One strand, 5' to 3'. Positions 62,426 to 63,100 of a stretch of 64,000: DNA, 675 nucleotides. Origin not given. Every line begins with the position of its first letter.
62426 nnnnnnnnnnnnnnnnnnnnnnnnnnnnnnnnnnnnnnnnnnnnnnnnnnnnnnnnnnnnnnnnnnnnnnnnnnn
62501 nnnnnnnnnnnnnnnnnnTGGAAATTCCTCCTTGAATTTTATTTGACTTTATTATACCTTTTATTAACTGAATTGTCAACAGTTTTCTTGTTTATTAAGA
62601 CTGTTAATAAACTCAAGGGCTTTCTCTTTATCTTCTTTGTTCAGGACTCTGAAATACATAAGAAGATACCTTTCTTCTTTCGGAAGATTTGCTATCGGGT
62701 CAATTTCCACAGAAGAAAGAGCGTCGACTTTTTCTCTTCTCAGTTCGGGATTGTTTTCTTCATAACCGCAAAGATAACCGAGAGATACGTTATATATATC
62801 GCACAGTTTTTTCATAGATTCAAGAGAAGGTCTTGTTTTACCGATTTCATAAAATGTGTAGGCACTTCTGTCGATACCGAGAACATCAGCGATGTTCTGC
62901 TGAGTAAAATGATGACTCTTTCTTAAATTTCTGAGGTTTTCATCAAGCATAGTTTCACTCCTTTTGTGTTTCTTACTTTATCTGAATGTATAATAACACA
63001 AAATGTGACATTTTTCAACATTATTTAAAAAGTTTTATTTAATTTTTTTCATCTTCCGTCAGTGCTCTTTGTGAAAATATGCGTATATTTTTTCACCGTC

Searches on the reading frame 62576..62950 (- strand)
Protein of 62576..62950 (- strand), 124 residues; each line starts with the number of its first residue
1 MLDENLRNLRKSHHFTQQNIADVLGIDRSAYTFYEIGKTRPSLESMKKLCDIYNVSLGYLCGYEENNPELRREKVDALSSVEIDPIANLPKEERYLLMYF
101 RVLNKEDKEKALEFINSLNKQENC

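Call 16: search_protein_families(library=pfam, max_evalue=1, proteins=[window:62576-62950:-])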
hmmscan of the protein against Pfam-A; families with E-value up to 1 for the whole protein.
window:62576-62950:- (124 aa): 7 families
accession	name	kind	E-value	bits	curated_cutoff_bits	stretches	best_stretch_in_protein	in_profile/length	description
PF01381.28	HTH_3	-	2e-14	53.8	23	1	6-60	1-55/55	Helix-turn-helix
PF12844.13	HTH_19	-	1e-07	32.2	30.2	1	4-60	2-58/64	Helix-turn-helix domain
PF13560.12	HTH_31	-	1.5e-07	32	27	1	6-56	6-57/64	Helix-turn-helix domain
PF13443.12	HTH_26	-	2.4e-05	24.9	22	1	5-64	1-61/63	Cro/C1-type HTH DNA-binding domain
PF15731.11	MqsA_antitoxin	-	0.00036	21.1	30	1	5-49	73-117/131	Antitoxin component of bacterial toxin-antitoxin system, MqsA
PF22080.2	Dark_CARD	-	0.017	16.1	25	1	77-121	26-69/82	Dark, CARD domain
PF08281.18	Sigma70_r4_2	-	0.17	12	25.7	0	12-30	24-42/54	Sigma-70, region 4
